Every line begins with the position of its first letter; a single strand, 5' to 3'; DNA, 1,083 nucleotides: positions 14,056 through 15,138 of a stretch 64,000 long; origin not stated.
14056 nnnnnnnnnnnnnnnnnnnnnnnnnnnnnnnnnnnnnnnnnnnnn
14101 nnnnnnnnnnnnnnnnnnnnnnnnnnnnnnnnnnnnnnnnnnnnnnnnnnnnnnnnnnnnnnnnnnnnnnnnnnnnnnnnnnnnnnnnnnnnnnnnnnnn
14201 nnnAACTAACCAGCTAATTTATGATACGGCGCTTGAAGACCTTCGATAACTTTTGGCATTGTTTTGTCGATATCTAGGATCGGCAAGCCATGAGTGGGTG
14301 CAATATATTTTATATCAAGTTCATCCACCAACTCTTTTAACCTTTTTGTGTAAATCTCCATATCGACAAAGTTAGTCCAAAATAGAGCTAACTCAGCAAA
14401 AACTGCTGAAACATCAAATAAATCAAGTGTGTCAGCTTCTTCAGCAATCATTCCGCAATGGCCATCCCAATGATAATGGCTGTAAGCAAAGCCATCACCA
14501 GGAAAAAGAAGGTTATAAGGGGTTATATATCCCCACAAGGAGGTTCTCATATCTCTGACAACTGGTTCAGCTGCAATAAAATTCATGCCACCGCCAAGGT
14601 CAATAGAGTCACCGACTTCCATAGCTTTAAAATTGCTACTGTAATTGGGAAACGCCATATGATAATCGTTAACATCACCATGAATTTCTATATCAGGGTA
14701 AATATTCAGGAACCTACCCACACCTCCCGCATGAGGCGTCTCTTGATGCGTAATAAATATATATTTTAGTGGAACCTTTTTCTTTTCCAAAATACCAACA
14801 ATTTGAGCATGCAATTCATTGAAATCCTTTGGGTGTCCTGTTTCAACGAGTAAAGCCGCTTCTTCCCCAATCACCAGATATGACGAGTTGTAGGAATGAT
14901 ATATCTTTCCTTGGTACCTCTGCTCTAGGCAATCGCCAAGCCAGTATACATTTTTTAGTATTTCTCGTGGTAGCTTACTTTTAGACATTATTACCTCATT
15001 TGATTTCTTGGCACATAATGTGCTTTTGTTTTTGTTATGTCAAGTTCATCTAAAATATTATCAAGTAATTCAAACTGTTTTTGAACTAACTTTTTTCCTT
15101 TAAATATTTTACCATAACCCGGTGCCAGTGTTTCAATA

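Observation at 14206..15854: Translationally coupled pair of flavodiiron-core-like MBL proteins without flavodoxin domains, one half-degenerate and one almost fully degenerate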

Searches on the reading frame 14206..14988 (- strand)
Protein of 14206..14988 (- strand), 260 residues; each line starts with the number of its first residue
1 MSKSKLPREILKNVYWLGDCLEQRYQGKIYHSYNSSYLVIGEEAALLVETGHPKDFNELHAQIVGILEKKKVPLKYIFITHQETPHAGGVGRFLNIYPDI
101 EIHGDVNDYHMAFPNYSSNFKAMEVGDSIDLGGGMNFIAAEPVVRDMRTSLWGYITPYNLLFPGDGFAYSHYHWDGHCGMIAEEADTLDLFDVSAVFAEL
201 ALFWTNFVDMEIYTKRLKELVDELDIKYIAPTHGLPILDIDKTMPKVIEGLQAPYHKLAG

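Call 3: search_protein_families(library=pfam, proteins=[window:14206-14988:-], max_evalue=1)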
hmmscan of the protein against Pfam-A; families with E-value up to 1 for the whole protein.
window:14206-14988:- (260 aa): 2 families
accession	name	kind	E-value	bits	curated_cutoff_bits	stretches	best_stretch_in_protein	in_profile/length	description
PF19583.5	ODP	-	3.3e-09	37.3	27.2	1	36-234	5-194/194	ODP family beta lactamase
PF00753.33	Lactamase_B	-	1.2e-07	32.3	22.7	1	34-111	6-81/196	Metallo-beta-lactamase superfamily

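Call 4: search_protein_families(library=ncbifam, proteins=[window:14206-14988:-], max_evalue=1)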
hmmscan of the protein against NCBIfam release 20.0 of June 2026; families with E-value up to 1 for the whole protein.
window:14206-14988:- (260 aa): 15 families
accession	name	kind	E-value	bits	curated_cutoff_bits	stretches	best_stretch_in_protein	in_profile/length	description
NF008887.0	PRK11921.1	equivalog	1.3e-13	50.6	635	1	12-235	7-227/396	anaerobic nitric oxide reductase flavorubredoxin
NF003954.0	PRK05452.1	equivalog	2.4e-13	49.8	711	1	13-235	8-229/479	anaerobic nitric oxide reductase flavorubredoxin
NF000441.2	blaMUS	exception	0.00068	19.2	540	1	22-95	39-108/246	MUS family subclass B1 metallo-beta-lactamase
TIGR03413.1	GSH_gloB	equivalog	0.00072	19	200.8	1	61-133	31-96/248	hydroxyacylglutathione hydrolase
NF012229.1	bla_class_B_core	domain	0.00087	19.5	100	1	29-93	11-71/139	metallo-beta-lactamase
TIGR00361.1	ComEC_Rec2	equivalog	0.0057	14.9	190.05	1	38-103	455-521/663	DNA internalization-related competence protein ComEC/Rec2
NF008580.0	PRK11539.1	equivalog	0.01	14.2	969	1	43-109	522-589/758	ComEC family protein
NF033105.1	bla_subclass_B3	equivalog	0.015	14.6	240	1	35-91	24-79/257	subclass B3 metallo-beta-lactamase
NF007597.0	PRK10241.1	equivalog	0.023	14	421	1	65-106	38-78/251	hydroxyacylglutathione hydrolase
NF041809.1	Avs1a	equivalog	0.035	12.8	420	1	36-95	9-68/387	AVAST type 1 anti-phage system MBL fold metallo-hydrolase Avs1a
TIGR04559.1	SoxH_rel_PQQ_2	hypoth_equivalog_domain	0.061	12.7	280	1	38-98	34-92/283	quinoprotein relay system zinc metallohydrolase 2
NF000459.2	blaSPG-1_fam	exception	0.084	11.9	550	1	16-92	30-108/285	SPG-1 family subclass B3 metallo-beta-lactamase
NF049846.1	blaAHM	exception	0.085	11.7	590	1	40-94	80-130/304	AHM family subclass B3-like metallo-beta-lactamase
NF000456.2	blaMSI-1_fam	exception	0.22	10.7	550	1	35-93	49-106/289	MSI-1 family subclass B3 metallo-beta-lactamase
NF033184.1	B3_Acin_new1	exception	0.22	10.6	580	1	35-93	50-107/283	putative subclass B3 metallo-beta-lactamase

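Call 5: search_solved_structures(query=window:14206-14988:-, max_evalue=10, show_alignments=3)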
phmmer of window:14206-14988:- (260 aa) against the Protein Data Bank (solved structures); distinct sequences matched with E-value up to 10: 13.
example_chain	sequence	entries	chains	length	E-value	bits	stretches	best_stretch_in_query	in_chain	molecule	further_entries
6etb_A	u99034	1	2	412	2.6e-12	50.3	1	12-236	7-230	Anaerobic nitric oxide reductase flavorubredoxin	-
7r2p_A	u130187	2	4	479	3.6e-12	49.8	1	12-236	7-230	Anaerobic nitric oxide reductase flavorubredoxin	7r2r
7r1j_A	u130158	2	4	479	3.7e-12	49.8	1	12-236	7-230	Anaerobic nitric oxide reductase flavorubredoxin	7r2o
7r0f_A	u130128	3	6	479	3.8e-12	49.7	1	12-236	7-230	Anaerobic nitric oxide reductase flavorubredoxin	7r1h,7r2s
4d02_A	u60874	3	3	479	3.9e-12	49.7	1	12-236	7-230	ANAEROBIC NITRIC OXIDE REDUCTASE FLAVORUBREDOXIN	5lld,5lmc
1ycf_A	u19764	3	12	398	1.5e-11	47.8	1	9-235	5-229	Nitric oxide reductase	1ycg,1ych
2ohh_A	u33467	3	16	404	2.1e-09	40.7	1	9-172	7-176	Type A flavoprotein fprA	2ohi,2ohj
6frm_A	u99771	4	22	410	8.4e-07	32.2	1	10-235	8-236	Coenzyme F420H2 oxidase (FprA) | F420H2 oxidase (FprA)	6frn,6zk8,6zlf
4ad9_A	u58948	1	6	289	0.034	17.1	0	35-93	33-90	BETA-LACTAMASE-LIKE PROTEIN 2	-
9vcb_A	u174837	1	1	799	0.21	14.5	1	44-107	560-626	DNA internalization-related competence protein ComEC/Rec2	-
9vcf_A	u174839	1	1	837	0.22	14.4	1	44-107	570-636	DNA internalization-related competence protein ComEC/Rec2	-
2qed_A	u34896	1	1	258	0.23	14.3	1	63-107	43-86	Hydroxyacylglutathione hydrolase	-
3s55_A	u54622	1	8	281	2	11.3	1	151-225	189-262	Putative short-chain dehydrogenase/reductase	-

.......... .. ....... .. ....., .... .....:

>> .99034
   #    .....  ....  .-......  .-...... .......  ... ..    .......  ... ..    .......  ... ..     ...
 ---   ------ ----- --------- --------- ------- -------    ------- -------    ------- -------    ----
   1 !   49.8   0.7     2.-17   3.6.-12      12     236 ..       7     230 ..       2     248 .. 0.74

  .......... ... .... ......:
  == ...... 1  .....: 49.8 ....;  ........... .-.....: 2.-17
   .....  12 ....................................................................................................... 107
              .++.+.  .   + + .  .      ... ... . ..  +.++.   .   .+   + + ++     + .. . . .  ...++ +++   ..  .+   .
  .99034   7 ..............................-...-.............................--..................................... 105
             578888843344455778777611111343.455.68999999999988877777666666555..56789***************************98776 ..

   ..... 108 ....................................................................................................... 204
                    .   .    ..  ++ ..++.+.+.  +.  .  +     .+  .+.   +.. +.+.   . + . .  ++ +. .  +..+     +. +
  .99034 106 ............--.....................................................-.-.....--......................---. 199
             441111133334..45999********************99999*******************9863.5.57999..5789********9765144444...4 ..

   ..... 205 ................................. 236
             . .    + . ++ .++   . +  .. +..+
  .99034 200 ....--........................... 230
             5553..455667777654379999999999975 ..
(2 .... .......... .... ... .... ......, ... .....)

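Call 7: find_homologous_proteins(query=window:14206-14988:-)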
Query window:14206-14988:- (260 aa): 633 proteins with E <= 0.001 among 1013 candidates; the best 120 are listed.
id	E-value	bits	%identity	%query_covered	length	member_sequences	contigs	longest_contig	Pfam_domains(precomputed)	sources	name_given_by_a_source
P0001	1.1e-173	594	98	100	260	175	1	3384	PF19583.6,PF00753.34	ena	-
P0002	1.5e-157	541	88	100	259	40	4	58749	PF19583.6,PF00753.34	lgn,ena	-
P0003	8.7e-134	463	74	100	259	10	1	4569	PF19583.6,PF00753.34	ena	-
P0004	7.1e-133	460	76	100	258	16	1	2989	PF19583.6,PF00753.34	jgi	jgi:flavorubredoxin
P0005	1.4e-131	456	72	100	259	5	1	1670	PF19583.6,PF00753.34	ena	-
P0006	1.4e-131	456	73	100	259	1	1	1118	PF19583.6,PF00753.34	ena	-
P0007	3.2e-131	455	72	100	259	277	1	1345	PF19583.6,PF00753.34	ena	-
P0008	7.2e-131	454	72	100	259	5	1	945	PF19583.6,PF00753.34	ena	-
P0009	1.9e-129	449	72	100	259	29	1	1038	PF19583.6,PF00753.34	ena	-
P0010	6.5e-128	444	72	100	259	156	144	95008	PF19583.6,PF00753.34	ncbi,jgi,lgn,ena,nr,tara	ncbi:MAG: hypothetical protein CBE11_03600 [Rickettsiales bacterium TMED251]|jgi:flavorubredoxin|nr:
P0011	2.2e-119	416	68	99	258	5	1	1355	PF19583.6,PF00753.34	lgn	-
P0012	4.7e-116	405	66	97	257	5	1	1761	PF19583.6,PF00753.34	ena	-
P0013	9.2e-116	404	67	97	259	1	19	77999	PF19583.6,PF00753.34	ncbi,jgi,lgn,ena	jgi:flavorubredoxin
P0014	7.2e-115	401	65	99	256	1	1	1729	PF19583.6,PF00753.34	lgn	-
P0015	1.5e-113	397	65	97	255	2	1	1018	PF00753.34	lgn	-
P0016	7.3e-113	395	65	95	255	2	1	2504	PF19583.6,PF00753.34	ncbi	-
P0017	3.2e-112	393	64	96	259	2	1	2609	PF19583.6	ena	-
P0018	2.9e-111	390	65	97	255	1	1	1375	PF19583.6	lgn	-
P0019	3.1e-111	389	65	97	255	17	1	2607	PF00753.34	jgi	jgi:flavorubredoxin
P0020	3.7e-111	389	63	97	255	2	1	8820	PF19583.6,PF00753.34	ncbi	ncbi:MAG: MBL fold metallo-hydrolase [bacterium]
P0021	4.1e-111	389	62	100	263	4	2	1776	PF19583.6,PF00753.34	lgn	-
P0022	1.5e-110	387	63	97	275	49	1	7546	PF00753.34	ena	-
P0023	1.5e-110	387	64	96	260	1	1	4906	PF19583.6,PF00753.34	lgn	-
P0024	3.1e-110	386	64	96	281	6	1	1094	PF19583.6,PF00753.34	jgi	jgi:flavorubredoxin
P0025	4.0e-110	386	64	97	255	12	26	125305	PF19583.6,PF00753.34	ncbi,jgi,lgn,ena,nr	ncbi:MAG: hypothetical protein HOC91_18040 [Nitrospinaceae bacterium]|jgi:flavorubredoxin|nr:hypothe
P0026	7.2e-110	385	63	96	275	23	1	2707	PF00753.34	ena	-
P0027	8.3e-110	385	65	95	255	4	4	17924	PF00753.34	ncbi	-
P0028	8.4e-110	385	64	97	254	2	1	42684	PF00753.34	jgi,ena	-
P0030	1.8e-109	384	62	97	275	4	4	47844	PF00753.34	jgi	jgi:flavorubredoxin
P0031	2.2e-109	383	62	96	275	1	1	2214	PF00753.34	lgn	-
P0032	2.5e-109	383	62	97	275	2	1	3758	PF00753.34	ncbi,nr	ncbi:MAG: hypothetical protein HKN28_07595 [Alphaproteobacteria bacterium]|nr:hypothetical protein [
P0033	3.1e-109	383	63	96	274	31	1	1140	PF19583.6,PF00753.34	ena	-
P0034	5.8e-109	382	61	97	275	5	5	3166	PF00753.34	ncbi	-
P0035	6.4e-109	382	64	97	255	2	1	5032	PF00753.34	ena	-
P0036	7.7e-109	382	63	96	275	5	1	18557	PF00753.34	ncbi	-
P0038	1.2e-108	381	63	97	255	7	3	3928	PF00753.34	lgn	-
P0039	1.4e-108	381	62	97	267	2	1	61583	PF00753.34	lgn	-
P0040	2.1e-108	380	64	96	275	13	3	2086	PF00753.34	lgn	-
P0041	2.7e-108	380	64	96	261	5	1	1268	PF00753.34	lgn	-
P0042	2.9e-108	380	64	96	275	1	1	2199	PF00753.34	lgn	-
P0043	2.9e-108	380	62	96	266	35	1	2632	PF19583.6,PF00753.34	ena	-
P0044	4.2e-108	379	63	96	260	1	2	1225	PF19583.6,PF00753.34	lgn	-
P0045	4.3e-108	379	63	97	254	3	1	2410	PF19583.6,PF00753.34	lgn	-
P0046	5.1e-108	379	63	96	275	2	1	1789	PF19583.6,PF00753.34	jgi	-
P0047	5.6e-108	379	62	97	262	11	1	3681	PF00753.34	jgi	jgi:flavorubredoxin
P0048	2.3e-107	377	62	97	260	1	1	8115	PF19583.6,PF00753.34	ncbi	ncbi:MAG: MBL fold metallo-hydrolase [Hyphomicrobiaceae bacterium]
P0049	2.4e-107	377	61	97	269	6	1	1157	PF19583.6,PF00753.34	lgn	-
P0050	3.2e-107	376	62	95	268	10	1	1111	PF00753.34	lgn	-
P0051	4.8e-107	376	62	96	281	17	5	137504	PF00753.34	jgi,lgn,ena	jgi:flavorubredoxin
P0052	7.2e-107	375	62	95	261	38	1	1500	PF19583.6,PF00753.34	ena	-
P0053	1.9e-106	374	61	95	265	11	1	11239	PF00753.34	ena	-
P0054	2.1e-106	374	62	97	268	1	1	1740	PF19583.6,PF00753.34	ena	-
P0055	2.3e-106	374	61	97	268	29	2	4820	PF19583.6,PF00753.34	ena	-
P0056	5.0e-106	372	61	95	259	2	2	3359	PF19583.6,PF00753.34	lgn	-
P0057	8.9e-106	372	61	97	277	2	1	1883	PF19583.6,PF00753.34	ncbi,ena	ncbi:MAG TPA: MBL fold metallo-hydrolase [Chthoniobacterales bacterium]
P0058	1.1e-105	371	62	95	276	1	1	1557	PF00753.34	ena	-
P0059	1.3e-105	371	60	97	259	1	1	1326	PF19583.6,PF00753.34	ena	-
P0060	2.4e-105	370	61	95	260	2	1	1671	PF19583.6,PF00753.34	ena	-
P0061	3.4e-105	370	61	96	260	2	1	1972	PF19583.6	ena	-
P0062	3.6e-105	370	60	95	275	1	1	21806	PF00753.34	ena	-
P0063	3.8e-105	370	61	96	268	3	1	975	PF00753.34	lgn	-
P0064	5.7e-105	369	64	95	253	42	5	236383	PF00753.34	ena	-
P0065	1.0e-104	368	64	95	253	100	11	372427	PF00753.34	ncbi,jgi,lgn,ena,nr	ncbi:MAG: hypothetical protein OXE44_15745 [Nitrospinae bacterium]|nr:hypothetical protein [Nitrospi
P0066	1.3e-104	368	61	95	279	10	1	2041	PF19583.6,PF00753.34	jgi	jgi:flavorubredoxin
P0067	1.4e-104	368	62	95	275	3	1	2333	PF19583.6,PF00753.34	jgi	-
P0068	1.9e-104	367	59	97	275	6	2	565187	PF19583.6,PF00753.34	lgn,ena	-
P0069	1.9e-104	367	61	97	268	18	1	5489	PF00753.34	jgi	-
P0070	4.5e-104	366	59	95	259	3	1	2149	PF19583.6,PF00753.34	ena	-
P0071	5.3e-104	366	64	95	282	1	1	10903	PF19583.6,PF00753.34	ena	-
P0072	7.1e-104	365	63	95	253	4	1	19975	PF00753.34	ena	-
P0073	8.4e-104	365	61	95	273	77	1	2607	PF00753.34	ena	-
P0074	1.2e-103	365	59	95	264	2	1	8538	PF19583.6,PF00753.34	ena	-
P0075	1.5e-103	364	63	95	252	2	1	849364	PF00753.34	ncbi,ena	-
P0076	1.6e-103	364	60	97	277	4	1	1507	PF19583.6,PF00753.34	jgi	jgi:flavorubredoxin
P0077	3.9e-103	363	61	95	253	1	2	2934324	PF00753.34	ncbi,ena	-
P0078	5.7e-103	362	60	97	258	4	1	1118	PF19583.6,PF00753.34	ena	-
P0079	7.0e-103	362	59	97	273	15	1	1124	PF00753.34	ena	-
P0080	9.2e-103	362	62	96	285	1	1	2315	PF19583.6,PF00753.34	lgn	-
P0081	1.0e-102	362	60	95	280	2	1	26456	PF00753.34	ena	-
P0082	1.1e-102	361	63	95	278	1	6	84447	PF19583.6,PF00753.34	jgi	jgi:flavorubredoxin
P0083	1.8e-102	361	61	97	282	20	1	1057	PF00753.34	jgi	-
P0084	1.8e-102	361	63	95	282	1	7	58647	PF19583.6,PF00753.34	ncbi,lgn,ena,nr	ncbi:MAG: MBL fold metallo-hydrolase [Variibacter sp.]|nr:MBL fold metallo-hydrolase [Variibacter sp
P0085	1.9e-102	361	62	97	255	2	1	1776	PF00753.34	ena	-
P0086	2.2e-102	360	60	97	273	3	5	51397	PF19583.6,PF00753.34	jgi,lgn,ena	-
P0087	2.5e-102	360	59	97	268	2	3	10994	PF00753.34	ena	-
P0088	2.6e-102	360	58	98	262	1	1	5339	PF19583.6,PF00753.34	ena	-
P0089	2.6e-102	360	60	95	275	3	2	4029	PF19583.6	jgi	jgi:flavorubredoxin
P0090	2.7e-102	360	61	96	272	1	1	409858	PF19583.6,PF00753.34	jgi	jgi:flavorubredoxin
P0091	3.3e-102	360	61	95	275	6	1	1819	PF00753.34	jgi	jgi:flavorubredoxin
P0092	4.7e-102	359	61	97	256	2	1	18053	PF19583.6,PF00753.34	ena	-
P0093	5.1e-102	359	60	97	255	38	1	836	PF19583.6,PF00753.34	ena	-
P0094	7.3e-102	359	61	95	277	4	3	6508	PF19583.6,PF00753.34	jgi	jgi:flavorubredoxin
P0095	8.2e-102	359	61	95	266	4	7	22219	PF19583.6,PF00753.34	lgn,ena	-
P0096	1.3e-101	358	60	95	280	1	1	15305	PF00753.34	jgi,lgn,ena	jgi:flavorubredoxin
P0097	1.5e-101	358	60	95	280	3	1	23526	PF00753.34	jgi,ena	-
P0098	1.8e-101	357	64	90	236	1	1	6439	PF00753.34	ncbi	ncbi:MAG: MBL fold metallo-hydrolase, partial [Hyphomicrobiaceae bacterium]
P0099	1.8e-101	357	58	96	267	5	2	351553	PF00753.34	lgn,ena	-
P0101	2.1e-101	357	60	95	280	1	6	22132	PF00753.34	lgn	-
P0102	2.3e-101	357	61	97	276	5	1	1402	PF19583.6,PF00753.34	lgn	-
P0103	2.8e-101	357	62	95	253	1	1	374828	PF00753.34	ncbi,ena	-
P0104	2.8e-101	357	60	95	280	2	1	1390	PF00753.34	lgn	-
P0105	3.4e-101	357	60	96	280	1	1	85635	PF00753.34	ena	-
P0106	5.7e-101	356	62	92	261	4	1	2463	PF19583.6,PF00753.34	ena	-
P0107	6.7e-101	356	57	97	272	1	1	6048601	PF19583.6,PF00753.34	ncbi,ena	-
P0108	8.0e-101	355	60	95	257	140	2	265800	PF19583.6,PF00753.34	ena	-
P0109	9.5e-101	355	58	97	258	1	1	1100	PF19583.6,PF00753.34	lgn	-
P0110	1.3e-100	355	60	96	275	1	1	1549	PF00753.34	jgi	jgi:flavorubredoxin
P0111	1.8e-100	354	58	96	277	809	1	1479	PF19583.6,PF00753.34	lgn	-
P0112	1.9e-100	354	59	96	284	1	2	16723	PF19583.6,PF00753.34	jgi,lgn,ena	-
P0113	2.1e-100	354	58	95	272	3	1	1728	PF19583.6,PF00753.34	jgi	jgi:flavorubredoxin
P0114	2.6e-100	354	61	95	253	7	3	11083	PF00753.34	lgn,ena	-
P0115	2.7e-100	354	59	96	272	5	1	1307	PF19583.6,PF00753.34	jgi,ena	-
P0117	3.2e-100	353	60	96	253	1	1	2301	PF00753.34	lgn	-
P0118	3.4e-100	353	60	97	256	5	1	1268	PF00753.34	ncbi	-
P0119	3.7e-100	353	60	96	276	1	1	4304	PF19583.6,PF00753.34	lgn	-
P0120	4.0e-100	353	60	96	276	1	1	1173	PF19583.6,PF00753.34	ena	-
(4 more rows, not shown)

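Call 10: find_encoding_contigs(protein=P0025, flank=10000, max_places=3)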
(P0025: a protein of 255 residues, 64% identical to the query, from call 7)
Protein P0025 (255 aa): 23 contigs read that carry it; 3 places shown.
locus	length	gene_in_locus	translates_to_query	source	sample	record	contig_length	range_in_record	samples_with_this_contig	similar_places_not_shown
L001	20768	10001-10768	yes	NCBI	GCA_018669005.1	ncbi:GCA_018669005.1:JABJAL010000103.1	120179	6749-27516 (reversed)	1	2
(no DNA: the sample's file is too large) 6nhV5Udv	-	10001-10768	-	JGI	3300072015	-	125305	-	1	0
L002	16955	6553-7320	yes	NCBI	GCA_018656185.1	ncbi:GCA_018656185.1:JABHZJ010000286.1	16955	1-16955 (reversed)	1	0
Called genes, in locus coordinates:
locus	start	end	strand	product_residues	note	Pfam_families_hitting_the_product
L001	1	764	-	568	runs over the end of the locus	PF05496:RuvB_N (weak), PF13177:DNA_pol3_delta2, PF13401:AAA_22 (weak), PF00004:AAA, PF07728:AAA_5 (weak), PF22608:DNAX_ATPase_lid, PF12169:DNA_pol3_gamma3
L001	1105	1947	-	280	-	PF00892:EamA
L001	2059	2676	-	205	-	PF01243:PNPOx_N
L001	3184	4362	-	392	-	PF02771:Acyl-CoA_dh_N, PF02770:Acyl-CoA_dh_M, PF00441:Acyl-CoA_dh_1, PF08028:Acyl-CoA_dh_2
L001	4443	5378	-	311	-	PF02737:3HCDH_N, PF03446:NAD_binding_2 (weak), PF00725:3HCDH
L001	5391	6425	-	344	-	PF08240:ADH_N, PF00107:ADH_zinc_N, PF13602:ADH_zinc_N_2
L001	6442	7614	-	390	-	PF02771:Acyl-CoA_dh_N, PF02770:Acyl-CoA_dh_M, PF00441:Acyl-CoA_dh_1, PF08028:Acyl-CoA_dh_2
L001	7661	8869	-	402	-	PF02771:Acyl-CoA_dh_N, PF02770:Acyl-CoA_dh_M, PF00441:Acyl-CoA_dh_1, PF08028:Acyl-CoA_dh_2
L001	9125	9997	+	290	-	PF19583:ODP (faint)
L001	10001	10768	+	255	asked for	PF00753:Lactamase_B (weak), PF19583:ODP (weak)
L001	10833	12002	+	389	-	PF00465:Fe-ADH, PF13685:Fe-ADH_2, PF25137:ADH_Fe_C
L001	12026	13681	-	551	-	PF01425:Amidase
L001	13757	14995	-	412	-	PF01321:Creatinase_N, PF00557:Peptidase_M24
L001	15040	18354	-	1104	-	PF06808:DctM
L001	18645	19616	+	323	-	PF16868:NMT1_3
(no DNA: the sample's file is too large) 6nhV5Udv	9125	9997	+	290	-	PF19583:ODP (faint)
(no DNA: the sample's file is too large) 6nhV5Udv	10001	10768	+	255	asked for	PF00753:Lactamase_B (weak), PF19583:ODP (weak)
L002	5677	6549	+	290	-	PF19583:ODP (faint)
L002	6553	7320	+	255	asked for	PF00753:Lactamase_B (weak), PF19583:ODP (weak)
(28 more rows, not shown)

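Call 11: find_encoding_contigs(protein=P0107, flank=10000, max_places=2)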
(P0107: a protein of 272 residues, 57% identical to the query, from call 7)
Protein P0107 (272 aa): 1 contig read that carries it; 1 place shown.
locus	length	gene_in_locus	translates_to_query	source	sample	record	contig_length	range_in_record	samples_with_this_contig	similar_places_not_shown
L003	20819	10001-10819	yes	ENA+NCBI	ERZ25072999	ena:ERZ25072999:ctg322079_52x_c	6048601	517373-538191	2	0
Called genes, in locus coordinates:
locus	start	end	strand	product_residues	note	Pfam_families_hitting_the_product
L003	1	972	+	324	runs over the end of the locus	PF04199:Cyclase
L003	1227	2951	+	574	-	PF02776:TPP_enzyme_N, PF00205:TPP_enzyme_M, PF02775:TPP_enzyme_C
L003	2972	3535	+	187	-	PF07883:Cupin_2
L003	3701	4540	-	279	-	PF13561:adh_short_C2, PF00106:adh_short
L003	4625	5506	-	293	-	PF01522:Polysacc_deac_1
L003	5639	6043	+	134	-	PF12973:Cupin_7 (faint), PF02311:AraC_binding, PF07883:Cupin_2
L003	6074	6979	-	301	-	PF03446:NAD_binding_2, PF14833:NAD_binding_11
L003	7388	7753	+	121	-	PF00355:Rieske, PF13806:Rieske_2 (faint), PF22543:Rieske_4 (faint)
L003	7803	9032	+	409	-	PF04909:Amidohydro_2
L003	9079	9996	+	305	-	-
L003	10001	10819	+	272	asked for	PF00753:Lactamase_B (weak), PF19583:ODP (weak)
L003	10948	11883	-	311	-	PF12911:OppC_N, PF00528:BPD_transp_1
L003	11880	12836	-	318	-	PF19300:BPD_transp_1_N, PF00528:BPD_transp_1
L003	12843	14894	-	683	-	PF00005:ABC_tran, PF02463:SMC_N (faint), PF13191:AAA_16 (faint), PF13401:AAA_22 (faint), PF13304:AAA_21, PF08352:oligo_HPY, PF00005:ABC_tran, PF08352:oligo_HPY, +1 more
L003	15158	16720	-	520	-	PF00496:SBP_bac_5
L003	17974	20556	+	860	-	PF00384:Molybdopterin, PF01568:Molydop_binding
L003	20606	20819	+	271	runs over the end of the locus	PF12837:Fer4_6 (faint), PF14697:Fer4_21 (faint), PF13247:Fer4_11, PF00037:Fer4, PF12797:Fer4_2 (weak), PF13237:Fer4_10 (weak), PF13620:CarboxypepD_reg, PF13715:CarbopepD_reg_2, +3 more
